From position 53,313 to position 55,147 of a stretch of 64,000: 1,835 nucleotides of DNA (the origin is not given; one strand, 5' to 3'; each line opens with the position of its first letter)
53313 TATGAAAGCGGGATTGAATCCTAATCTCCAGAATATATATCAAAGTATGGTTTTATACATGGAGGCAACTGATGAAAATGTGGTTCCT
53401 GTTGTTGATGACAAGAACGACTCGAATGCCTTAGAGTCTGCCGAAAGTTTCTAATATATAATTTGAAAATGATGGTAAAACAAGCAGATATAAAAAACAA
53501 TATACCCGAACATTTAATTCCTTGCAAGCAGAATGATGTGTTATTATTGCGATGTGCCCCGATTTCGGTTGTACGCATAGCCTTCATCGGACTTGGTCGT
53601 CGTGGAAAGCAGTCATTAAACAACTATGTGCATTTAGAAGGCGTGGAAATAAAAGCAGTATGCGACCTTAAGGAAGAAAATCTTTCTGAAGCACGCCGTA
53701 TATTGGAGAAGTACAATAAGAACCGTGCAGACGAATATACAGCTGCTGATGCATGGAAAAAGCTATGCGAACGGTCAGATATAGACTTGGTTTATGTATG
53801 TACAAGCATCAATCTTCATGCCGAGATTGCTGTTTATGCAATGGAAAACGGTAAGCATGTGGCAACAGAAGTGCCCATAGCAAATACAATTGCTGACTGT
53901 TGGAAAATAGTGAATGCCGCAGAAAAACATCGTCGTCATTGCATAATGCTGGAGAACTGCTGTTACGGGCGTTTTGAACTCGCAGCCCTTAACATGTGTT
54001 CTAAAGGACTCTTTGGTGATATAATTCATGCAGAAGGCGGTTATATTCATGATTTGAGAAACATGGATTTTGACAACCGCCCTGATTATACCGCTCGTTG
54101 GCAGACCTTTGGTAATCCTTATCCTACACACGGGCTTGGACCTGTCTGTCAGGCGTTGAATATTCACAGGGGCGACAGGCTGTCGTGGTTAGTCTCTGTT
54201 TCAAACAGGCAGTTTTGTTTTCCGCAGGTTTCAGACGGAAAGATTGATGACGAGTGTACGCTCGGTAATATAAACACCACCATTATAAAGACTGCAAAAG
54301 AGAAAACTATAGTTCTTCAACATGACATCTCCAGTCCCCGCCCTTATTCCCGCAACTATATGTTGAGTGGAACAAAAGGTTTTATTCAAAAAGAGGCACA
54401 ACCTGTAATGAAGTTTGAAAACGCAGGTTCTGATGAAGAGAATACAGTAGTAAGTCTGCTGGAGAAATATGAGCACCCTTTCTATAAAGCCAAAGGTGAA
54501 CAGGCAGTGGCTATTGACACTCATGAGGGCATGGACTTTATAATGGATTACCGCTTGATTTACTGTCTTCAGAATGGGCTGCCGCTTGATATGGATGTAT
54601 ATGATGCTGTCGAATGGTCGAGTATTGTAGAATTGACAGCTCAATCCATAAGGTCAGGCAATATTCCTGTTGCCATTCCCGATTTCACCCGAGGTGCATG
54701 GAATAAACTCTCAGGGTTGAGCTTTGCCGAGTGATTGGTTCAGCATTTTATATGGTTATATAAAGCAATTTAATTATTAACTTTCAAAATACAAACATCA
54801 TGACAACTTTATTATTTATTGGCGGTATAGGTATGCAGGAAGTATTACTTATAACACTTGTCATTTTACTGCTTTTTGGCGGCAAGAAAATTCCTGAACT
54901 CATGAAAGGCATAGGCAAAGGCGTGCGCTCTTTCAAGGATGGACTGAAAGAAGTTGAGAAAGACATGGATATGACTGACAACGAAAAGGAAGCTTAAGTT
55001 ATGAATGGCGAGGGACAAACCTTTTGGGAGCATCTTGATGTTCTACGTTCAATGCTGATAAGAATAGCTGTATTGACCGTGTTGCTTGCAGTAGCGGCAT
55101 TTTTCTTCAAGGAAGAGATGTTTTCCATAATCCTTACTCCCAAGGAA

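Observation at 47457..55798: PUL carrying its own Tat translocase and a signal-bearing/signal-less GH109 pair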

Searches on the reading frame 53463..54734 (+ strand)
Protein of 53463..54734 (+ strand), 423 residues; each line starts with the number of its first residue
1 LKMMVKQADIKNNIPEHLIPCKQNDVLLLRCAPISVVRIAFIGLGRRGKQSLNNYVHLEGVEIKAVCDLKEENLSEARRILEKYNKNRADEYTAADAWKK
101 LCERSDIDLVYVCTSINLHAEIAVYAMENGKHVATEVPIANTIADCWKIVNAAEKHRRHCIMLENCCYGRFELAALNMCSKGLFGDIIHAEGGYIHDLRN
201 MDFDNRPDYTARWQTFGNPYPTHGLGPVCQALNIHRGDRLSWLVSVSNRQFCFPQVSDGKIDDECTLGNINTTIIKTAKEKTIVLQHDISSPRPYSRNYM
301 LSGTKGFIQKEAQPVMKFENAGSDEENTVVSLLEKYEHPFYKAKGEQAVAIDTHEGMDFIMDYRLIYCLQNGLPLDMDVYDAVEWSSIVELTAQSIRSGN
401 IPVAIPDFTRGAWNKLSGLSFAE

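Call 5: search_protein_families(library=pfam, proteins=[window:53463-54734:+], max_evalue=0.01)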
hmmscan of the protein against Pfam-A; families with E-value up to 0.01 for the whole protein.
window:53463-54734:+ (423 aa): 3 families
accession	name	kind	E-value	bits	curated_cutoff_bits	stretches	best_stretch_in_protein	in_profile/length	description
PF21252.2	Glyco_hydro_109_C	-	8.7e-38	129.9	27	1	173-321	1-177/187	Glycosyl hydrolase 109, C-terminal domain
PF01408.29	GFO_IDH_MocA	-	1.1e-17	65.3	24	1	37-160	1-116/120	Oxidoreductase family, NAD-binding Rossmann fold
PF03447.22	NAD_binding_3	-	1.4e-05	26.2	24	1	60-160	21-113/116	Homoserine dehydrogenase, NAD binding domain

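Call 6: search_protein_families(library=ncbifam, proteins=[window:53463-54734:+], max_evalue=0.01)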
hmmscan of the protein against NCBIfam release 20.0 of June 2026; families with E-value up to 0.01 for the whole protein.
window:53463-54734:+ (423 aa): 10 families
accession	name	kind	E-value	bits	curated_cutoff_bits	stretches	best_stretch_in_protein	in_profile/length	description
NF040723.1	UDP-GlcNAcDh_Arch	equivalog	3.8e-16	59.5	450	1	37-188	1-142/302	UDP-N-acetylglucosamine 3-dehydrogenase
NF052479.1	LevoglcsnDh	equivalog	3.3e-15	55.7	650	1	64-198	31-165/386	levoglucosan dehydrogenase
TIGR04380.1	myo_inos_iolG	equivalog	2.3e-14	53.1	355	1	37-161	2-119/330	inositol 2-dehydrogenase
NF052679.1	InsChiInosDhIolG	equivalog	4.4e-12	45.7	540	1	37-160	3-120/343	bifunctional inositol 2-dehydrogenase/D-chiro-inositol 1-dehydrogenase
NF058563.1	BT_2159_fam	equivalog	4e-11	42.5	650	1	37-160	1-116/350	disaccharide 3-dehydrogenase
NF058561.1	BT_2158_fam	equivalog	4.3e-11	42.1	750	1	31-162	30-152/487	glycoside 3-dehydrogenase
NF007574.0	PRK10206.1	equivalog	1.5e-06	27.5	352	1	95-192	54-151/345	oxidoreductase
NF041392.1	XylDh_Gfo6_Halo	equivalog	2.6e-06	26.5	350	1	36-158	16-134/350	D-xylose 1-dehydrogenase Gfo6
NF008607.0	PRK11579.1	subfamily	3.7e-05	22.9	330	1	95-192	53-150/346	oxidoreductase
TIGR01087.1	murD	equivalog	0.007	15.5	211.95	1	39-145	2-102/441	UDP-N-acetylmuramoyl-L-alanine--D-glutamate ligase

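Call 20: find_homologous_proteins(query=window:53469-54734:+, max_evalue=1e-20)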
Query window:53469-54734:+ (421 aa): 8000 proteins with E <= 1e-20 among 8000 candidates; the best 120 are listed.
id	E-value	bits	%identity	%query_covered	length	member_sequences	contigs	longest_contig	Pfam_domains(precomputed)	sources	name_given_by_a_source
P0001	5.3e-292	986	100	100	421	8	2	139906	PF01408.29,PF21252.4,PF03447.23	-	-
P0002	2.3e-225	766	78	100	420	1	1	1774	PF01408.29,PF21252.4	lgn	-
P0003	2.7e-224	763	77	99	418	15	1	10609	PF01408.29,PF21252.4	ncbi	-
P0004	3.7e-198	677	70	95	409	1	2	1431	PF01408.29,PF21252.4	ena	-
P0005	4.6e-194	663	67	98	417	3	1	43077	PF01408.29,PF21252.4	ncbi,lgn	-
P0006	4.4e-187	640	68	94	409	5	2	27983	PF01408.29,PF21252.4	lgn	-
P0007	1.0e-185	636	67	95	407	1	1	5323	PF01408.29,PF21252.4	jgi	jgi:hypothetical protein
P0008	3.1e-185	634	66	95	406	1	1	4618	PF01408.29,PF21252.4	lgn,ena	-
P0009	9.1e-185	633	66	95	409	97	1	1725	PF01408.29,PF21252.4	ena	-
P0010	1.4e-183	629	67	94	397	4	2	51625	PF01408.29,PF21252.4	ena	-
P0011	1.7e-181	622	65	95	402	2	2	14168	PF01408.29,PF21252.4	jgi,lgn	jgi:hypothetical protein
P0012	4.2e-180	617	64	98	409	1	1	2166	PF01408.29,PF21252.4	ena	-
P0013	1.0e-175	603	65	92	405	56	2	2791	PF01408.29,PF21252.4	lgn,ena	-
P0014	3.9e-174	598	61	96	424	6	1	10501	PF01408.29,PF21252.4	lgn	-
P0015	4.8e-173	594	60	95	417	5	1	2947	PF01408.29,PF21252.4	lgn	-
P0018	6.0e-171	587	62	95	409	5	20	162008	PF01408.29,PF21252.4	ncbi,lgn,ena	-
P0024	1.0e-167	576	61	93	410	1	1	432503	PF01408.29,PF21252.4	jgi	-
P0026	2.5e-167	575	59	95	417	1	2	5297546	PF01408.29,PF21252.4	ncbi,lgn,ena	-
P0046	9.4e-160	550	58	95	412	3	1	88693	PF01408.29,PF21252.4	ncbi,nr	ncbi:MAG: Gfo/Idh/MocA family oxidoreductase [Paludibacteraceae bacterium]|nr:Gfo/Idh/MocA family ox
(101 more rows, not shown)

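Call 22: find_encoding_contigs(protein=P0003, flank=10000, max_places=3)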
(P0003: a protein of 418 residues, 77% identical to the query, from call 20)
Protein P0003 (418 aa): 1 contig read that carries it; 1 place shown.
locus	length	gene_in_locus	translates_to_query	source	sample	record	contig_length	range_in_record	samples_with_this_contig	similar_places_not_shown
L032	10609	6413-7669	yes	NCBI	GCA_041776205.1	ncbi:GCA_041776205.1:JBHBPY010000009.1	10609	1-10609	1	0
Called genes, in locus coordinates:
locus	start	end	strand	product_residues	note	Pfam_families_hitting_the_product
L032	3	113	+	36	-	?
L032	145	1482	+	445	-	PF01408:GFO_IDH_MocA, PF21252:Glyco_hydro_109_C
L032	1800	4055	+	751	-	PF00930:DPPIV_N (faint), PF26550:Tricorn_2nd (faint), PF07676:PD40 (faint), PF26549:Tricorn_N, PF01738:DLH, PF20434:BD-FAE (faint), PF00326:Peptidase_S9, PF12146:Hydrolase_4 (faint)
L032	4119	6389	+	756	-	PF16875:Glyco_hydro_36N, PF02065:Melibiase, PF16874:Glyco_hydro_36C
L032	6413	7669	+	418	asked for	PF01408:GFO_IDH_MocA, PF21252:Glyco_hydro_109_C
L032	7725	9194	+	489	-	PF01546:Peptidase_M20, PF07687:M20_dimer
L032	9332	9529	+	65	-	PF02416:TatA_B_E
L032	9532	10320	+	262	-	PF00902:TatC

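Call 23: find_encoding_contigs(protein=P0005, flank=10000, max_places=3)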
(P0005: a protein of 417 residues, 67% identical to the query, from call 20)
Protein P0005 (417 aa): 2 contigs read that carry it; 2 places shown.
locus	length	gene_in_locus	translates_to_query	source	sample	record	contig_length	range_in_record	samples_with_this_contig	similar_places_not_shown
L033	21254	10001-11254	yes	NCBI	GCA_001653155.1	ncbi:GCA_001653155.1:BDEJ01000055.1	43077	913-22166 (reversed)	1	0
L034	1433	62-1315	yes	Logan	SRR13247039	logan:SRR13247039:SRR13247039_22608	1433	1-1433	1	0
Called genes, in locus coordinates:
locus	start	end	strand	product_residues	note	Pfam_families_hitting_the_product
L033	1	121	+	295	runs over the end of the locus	-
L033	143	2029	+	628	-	PF08522:BT_3987-like_N, PF26707:DUF8237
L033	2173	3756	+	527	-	PF26707:DUF8237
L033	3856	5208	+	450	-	PF01408:GFO_IDH_MocA, PF21252:Glyco_hydro_109_C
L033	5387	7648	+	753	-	PF07676:PD40 (faint), PF26550:Tricorn_2nd (faint), PF00930:DPPIV_N (faint), PF26549:Tricorn_N, PF20434:BD-FAE (faint), PF00326:Peptidase_S9, PF01738:DLH (weak)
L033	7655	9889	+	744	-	PF16875:Glyco_hydro_36N, PF02065:Melibiase, PF16874:Glyco_hydro_36C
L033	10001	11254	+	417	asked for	PF01408:GFO_IDH_MocA, PF21252:Glyco_hydro_109_C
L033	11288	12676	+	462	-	PF01408:GFO_IDH_MocA, PF21252:Glyco_hydro_109_C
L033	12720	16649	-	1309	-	PF14200:RicinB_lectin_2, PF03663:Glyco_hydro_76, PF03422:CBM_6, PF00754:F5_F8_type_C (faint), PF18962:Por_Secre_tail (weak)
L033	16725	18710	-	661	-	PF14322:SusD-like_3, PF07980:SusD_RagB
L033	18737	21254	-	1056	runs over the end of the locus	PF13620:CarboxypepD_reg, PF13715:CarbopepD_reg_2, PF07715:Plug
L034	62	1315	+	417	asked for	PF01408:GFO_IDH_MocA, PF21252:Glyco_hydro_109_C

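Call 24: find_encoding_contigs(protein=P0026, flank=10000, max_places=3)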
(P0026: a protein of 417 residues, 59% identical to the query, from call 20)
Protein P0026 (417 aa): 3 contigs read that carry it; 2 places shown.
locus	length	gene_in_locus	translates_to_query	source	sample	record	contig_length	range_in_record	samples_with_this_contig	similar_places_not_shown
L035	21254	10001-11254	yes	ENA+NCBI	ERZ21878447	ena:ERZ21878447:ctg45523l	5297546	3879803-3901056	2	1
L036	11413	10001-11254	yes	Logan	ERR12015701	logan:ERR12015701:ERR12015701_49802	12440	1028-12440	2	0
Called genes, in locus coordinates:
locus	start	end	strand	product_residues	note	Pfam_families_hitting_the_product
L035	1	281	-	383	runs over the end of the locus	-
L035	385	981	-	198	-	PF27161:HI_0983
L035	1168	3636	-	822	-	PF08245:Mur_ligase_M, PF01168:Ala_racemase_N, PF00842:Ala_racemase_C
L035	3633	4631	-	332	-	PF08885:GSCFA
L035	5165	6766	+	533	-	PF13859:BNR_3, PF13088:BNR_2, PF02012:BNR (faint)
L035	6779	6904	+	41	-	-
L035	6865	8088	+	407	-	PF02065:Melibiase (faint), PF16499:Melibiase_2, PF17801:Melibiase_C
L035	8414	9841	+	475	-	PF01408:GFO_IDH_MocA, PF21252:Glyco_hydro_109_C, PF22725:GFO_IDH_MocA_C3 (faint)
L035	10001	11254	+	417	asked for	PF01408:GFO_IDH_MocA, PF21252:Glyco_hydro_109_C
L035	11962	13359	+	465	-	PF00884:Sulfatase, PF01663:Phosphodiest (faint), PF16347:SGSH_C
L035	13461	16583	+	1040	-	PF02837:Glyco_hydro_2_N, PF22666:Glyco_hydro_2_N2, PF00703:Glyco_hydro_2, PF02836:Glyco_hydro_2_C, PF16353:LacZ_4, PF02929:Bgal_small_N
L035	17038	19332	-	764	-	PF17678:Glyco_hydro_92N, PF07971:Glyco_hydro_92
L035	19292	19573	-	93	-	-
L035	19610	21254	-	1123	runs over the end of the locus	PF24996:NANM, PF24681:Kelch_KLHDC2_KLHL20_DRC7, PF13964:Beta-prop_Calicin, PF25210:Kelch_FKB95 (weak), PF13415:Beta-prop_FBX42 (weak), PF24996:NANM, PF17678:Glyco_hydro_92N, PF07971:Glyco_hydro_92, +2 more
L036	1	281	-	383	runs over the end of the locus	-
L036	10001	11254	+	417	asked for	PF01408:GFO_IDH_MocA, PF21252:Glyco_hydro_109_C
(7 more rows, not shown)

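Call 35: find_encoding_contigs(protein=P0018, flank=8000, max_places=2)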
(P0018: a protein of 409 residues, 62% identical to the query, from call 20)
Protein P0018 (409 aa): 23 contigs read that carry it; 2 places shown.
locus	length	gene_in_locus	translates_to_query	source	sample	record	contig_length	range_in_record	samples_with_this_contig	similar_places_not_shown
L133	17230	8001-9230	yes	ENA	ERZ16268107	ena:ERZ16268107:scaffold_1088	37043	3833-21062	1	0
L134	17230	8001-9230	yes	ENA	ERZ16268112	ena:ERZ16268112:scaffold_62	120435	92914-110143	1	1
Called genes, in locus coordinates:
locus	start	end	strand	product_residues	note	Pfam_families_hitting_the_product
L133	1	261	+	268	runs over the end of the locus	PF05257:CHAP (faint)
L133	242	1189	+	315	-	PF05257:CHAP (weak)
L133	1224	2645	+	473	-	PF01408:GFO_IDH_MocA, PF21252:Glyco_hydro_109_C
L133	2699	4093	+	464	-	PF26707:DUF8237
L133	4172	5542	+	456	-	PF01408:GFO_IDH_MocA, PF21252:Glyco_hydro_109_C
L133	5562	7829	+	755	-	PF16875:Glyco_hydro_36N, PF02065:Melibiase, PF16874:Glyco_hydro_36C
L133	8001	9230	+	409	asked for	PF01408:GFO_IDH_MocA, PF21252:Glyco_hydro_109_C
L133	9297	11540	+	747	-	PF00933:Glyco_hydro_3, PF01915:Glyco_hydro_3_C, PF14310:Fn3-like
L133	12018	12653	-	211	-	-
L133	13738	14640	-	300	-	PF06325:PrmA, PF01135:PCMT (faint), PF05175:MTS, PF13489:Methyltransf_23, PF13649:Methyltransf_25, PF13847:Methyltransf_31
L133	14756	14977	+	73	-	-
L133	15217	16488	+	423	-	-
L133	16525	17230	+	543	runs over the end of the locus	-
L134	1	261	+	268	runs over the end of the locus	PF05257:CHAP (faint)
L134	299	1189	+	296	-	PF05257:CHAP (weak)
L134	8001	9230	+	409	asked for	PF01408:GFO_IDH_MocA, PF21252:Glyco_hydro_109_C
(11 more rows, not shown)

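Call 36: find_encoding_contigs(protein=P0024, flank=8000, max_places=1)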
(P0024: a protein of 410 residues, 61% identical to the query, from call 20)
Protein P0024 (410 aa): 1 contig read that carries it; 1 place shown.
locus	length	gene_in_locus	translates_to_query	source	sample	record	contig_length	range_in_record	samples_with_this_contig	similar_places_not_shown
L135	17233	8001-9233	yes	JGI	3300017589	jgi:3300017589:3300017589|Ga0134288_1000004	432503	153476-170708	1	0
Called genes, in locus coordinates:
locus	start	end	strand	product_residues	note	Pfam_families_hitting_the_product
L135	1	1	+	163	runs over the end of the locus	PF18962:Por_Secre_tail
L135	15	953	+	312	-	PF07603:Lcl_C (weak)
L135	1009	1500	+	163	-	PF18962:Por_Secre_tail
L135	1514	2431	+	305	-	PF07603:Lcl_C (weak)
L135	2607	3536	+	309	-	PF07603:Lcl_C (weak)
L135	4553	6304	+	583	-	PF01833:TIG (weak), PF09992:NAGPA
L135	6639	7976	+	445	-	PF01408:GFO_IDH_MocA, PF21252:Glyco_hydro_109_C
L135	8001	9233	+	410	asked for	PF01408:GFO_IDH_MocA, PF21252:Glyco_hydro_109_C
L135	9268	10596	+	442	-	PF07690:MFS_1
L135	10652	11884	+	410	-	PF01979:Amidohydro_1, PF07969:Amidohydro_3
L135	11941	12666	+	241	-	PF01182:Glucosamine_iso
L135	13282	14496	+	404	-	PF12708:Pect-lyase_RHGA_epim (weak)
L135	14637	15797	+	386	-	PF01321:Creatinase_N, PF00557:Peptidase_M24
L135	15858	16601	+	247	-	PF02633:Creatininase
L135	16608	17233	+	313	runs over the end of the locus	PF20583:DUF6786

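Call 37: find_encoding_contigs(protein=P0046, flank=8000, max_places=1)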
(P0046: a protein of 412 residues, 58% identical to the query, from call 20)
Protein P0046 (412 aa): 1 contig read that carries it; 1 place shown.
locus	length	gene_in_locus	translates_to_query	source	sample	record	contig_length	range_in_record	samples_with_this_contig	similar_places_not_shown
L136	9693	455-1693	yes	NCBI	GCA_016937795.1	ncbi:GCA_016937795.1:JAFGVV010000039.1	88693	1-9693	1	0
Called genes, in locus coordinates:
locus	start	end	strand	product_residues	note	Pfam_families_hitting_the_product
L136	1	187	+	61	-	?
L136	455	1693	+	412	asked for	PF01408:GFO_IDH_MocA, PF21252:Glyco_hydro_109_C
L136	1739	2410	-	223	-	-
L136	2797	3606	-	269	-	PF01503:PRA-PH (faint), PF03819:MazG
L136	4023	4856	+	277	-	PF00005:ABC_tran, PF13304:AAA_21 (faint)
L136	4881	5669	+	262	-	-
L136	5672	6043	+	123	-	PF00392:GntR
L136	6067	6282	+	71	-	-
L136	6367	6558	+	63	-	-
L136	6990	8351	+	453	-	PF05896:NQRA_N, PF13375:RnfC_N (faint), PF25984:BSH_YknX (weak), PF24836:NQRA_2nd, PF11973:NQRA_SLBB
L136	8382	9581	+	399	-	PF03116:NQR2_RnfD_RnfE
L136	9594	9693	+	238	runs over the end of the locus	PF04205:FMN_bind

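Call 38: find_encoding_contigs(protein=P0010, flank=8000, max_places=1)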
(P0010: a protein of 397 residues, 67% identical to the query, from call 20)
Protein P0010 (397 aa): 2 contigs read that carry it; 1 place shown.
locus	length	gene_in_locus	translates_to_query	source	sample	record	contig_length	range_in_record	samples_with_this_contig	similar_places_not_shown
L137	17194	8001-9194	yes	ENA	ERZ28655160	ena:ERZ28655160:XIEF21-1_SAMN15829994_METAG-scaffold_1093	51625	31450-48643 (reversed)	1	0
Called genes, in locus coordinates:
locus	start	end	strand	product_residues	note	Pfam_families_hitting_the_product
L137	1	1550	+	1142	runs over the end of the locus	PF13620:CarboxypepD_reg, PF13715:CarbopepD_reg_2, PF07715:Plug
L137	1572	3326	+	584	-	PF14322:SusD-like_3, PF07980:SusD_RagB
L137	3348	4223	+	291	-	-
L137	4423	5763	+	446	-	PF01408:GFO_IDH_MocA, PF21252:Glyco_hydro_109_C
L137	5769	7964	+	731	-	PF16875:Glyco_hydro_36N, PF02065:Melibiase, PF16874:Glyco_hydro_36C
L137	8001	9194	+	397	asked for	PF01408:GFO_IDH_MocA, PF21252:Glyco_hydro_109_C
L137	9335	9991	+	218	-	-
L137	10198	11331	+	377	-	-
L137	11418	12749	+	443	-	PF05496:RuvB_N, PF00158:Sigma54_activat (faint), PF01637:ATPase_2 (faint), PF13173:AAA_14, PF00004:AAA, PF07728:AAA_5 (weak), PF16193:AAA_assoc_2, PF12002:MgsA_C, +3 more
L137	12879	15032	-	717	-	PF07244:POTRA (faint), PF01103:Omp85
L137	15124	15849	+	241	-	PF22435:MRM3-like_sub_bind, PF00588:SpoU_methylase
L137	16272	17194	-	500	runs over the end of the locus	PF00128:Alpha-amylase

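Call 66: search_solved_structures(query=window:53469-54734:+, show_alignments=1, max_evalue=1e-10)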
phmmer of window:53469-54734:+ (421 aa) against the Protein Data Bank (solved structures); distinct sequences matched with E-value up to 1e-10: 9.
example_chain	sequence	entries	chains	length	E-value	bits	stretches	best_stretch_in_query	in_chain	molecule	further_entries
6t2b_A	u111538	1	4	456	1.2e-79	271.3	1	32-414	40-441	Glycosyl hydrolase family 109 protein 2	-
2ixa_A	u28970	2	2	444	4e-58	200.4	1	34-414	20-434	ALPHA-N-ACETYLGALACTOSAMINIDASE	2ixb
9m3d_B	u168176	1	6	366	2.3e-13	53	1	35-191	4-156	DgpA1 from W974-1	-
4h3v_A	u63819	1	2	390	4.6e-13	52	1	92-195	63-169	Oxidoreductase domain protein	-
1evj_A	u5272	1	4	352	3.5e-12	49.1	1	38-184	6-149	GLUCOSE-FRUCTOSE OXIDOREDUCTASE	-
1ofg_A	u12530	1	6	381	8.2e-12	47.9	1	38-184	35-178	GLUCOSE-FRUCTOSE OXIDOREDUCTASE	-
1ryd_A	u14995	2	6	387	8.5e-12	47.8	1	38-184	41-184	glucose-fructose oxidoreductase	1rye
3ec7_A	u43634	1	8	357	9.7e-12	47.6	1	36-185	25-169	Putative Dehydrogenase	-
1h6a_A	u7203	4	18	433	1.1e-11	47.5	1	38-184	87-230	PRECURSOR FORM OF GLUCOSE-FRUCTOSE OXIDOREDUCTASE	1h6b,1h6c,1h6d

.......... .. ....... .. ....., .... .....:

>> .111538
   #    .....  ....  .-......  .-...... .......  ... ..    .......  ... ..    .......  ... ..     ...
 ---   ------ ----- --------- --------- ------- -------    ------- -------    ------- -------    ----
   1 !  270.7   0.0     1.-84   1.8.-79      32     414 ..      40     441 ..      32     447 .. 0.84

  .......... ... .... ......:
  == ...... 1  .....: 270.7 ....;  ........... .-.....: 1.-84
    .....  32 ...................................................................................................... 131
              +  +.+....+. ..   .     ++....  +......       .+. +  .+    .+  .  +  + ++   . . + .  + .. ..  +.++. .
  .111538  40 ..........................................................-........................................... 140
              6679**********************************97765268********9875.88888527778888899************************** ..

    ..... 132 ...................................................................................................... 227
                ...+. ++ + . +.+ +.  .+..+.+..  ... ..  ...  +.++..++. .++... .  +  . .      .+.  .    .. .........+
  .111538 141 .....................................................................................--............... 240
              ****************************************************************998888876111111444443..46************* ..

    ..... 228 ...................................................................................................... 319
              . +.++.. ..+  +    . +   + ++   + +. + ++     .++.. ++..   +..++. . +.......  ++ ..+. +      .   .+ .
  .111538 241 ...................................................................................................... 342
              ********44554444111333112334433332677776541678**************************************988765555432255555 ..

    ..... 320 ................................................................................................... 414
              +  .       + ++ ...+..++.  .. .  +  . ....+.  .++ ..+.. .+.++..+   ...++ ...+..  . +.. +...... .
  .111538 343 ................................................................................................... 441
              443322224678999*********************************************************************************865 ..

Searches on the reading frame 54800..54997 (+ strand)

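Call 5: search_protein_families(library=pfam, proteins=[window:54800-54997:+], max_evalue=0.01)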
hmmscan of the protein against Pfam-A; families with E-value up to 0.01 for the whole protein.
window:54800-54997:+ (65 aa): 1 family
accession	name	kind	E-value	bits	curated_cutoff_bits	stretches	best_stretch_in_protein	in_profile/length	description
PF02416.21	TatA_B_E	-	4.3e-16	58.3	21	1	10-57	1-48/53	mttA/Hcf106 family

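Call 6: search_protein_families(library=ncbifam, proteins=[window:54800-54997:+], max_evalue=0.01)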
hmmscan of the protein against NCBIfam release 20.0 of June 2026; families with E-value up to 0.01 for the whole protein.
window:54800-54997:+ (65 aa): 20 families
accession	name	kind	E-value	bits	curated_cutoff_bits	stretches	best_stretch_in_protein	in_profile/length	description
TIGR01411.1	tatAE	subfamily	5.3e-17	61.1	53.9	1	9-54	1-46/47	twin-arginine translocase TatA/TatE family subunit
NF011430.0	PRK14861.1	subfamily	1.8e-14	52.9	62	1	8-64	3-59/61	twin arginine translocase protein A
NF011429.0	PRK14857.1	equivalog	6e-14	52.2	77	1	7-64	3-60/91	TatA/E family twin arginine-targeting protein translocase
NF002402.0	PRK01470.1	equivalog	4.1e-12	45.5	71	1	9-58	2-51/53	twin arginine translocase protein A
NF047942.1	TatA_Rickett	exception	6.1e-12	45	90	1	9-51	2-44/45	twin-arginine translocase TatA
NF001940.0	PRK00720.1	equivalog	5.3e-11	42.5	83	1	8-59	2-54/78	twin-arginine translocase TatA/TatE family subunit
NF001854.0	PRK00575.1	equivalog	2.1e-10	41.1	72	1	7-61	1-55/94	Sec-independent protein translocase subunit TatA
NF002813.0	PRK02958.1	equivalog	3.9e-09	36.5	83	1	8-61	2-55/73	Sec-independent protein translocase subunit TatA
NF002500.0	PRK01833.1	equivalog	8.7e-08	32.4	115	1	7-59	1-54/74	Sec-independent protein translocase subunit TatA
TIGR01410.1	tatB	equivalog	1.3e-07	32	56.5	1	9-58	2-51/80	Sec-independent protein translocase protein TatB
NF003396.0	PRK04598.1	equivalog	2.3e-07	31.1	121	1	7-63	1-54/81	Sec-independent protein translocase subunit TatA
NF003393.0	PRK04561.1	equivalog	1.5e-06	28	104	1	8-58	2-52/75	twin arginine translocase protein A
NF002922.0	PRK03554.1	equivalog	2.1e-06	28.2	125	1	7-61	1-55/89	Sec-independent protein translocase subunit TatA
NF047941.1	TatB_Rickett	equivalog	3.8e-06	27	75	1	9-58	3-52/84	Sec-independent protein translocase subunit TatB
NF002377.0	PRK01371.1-4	equivalog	3.8e-05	24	96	1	9-56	3-50/119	sec-independent translocase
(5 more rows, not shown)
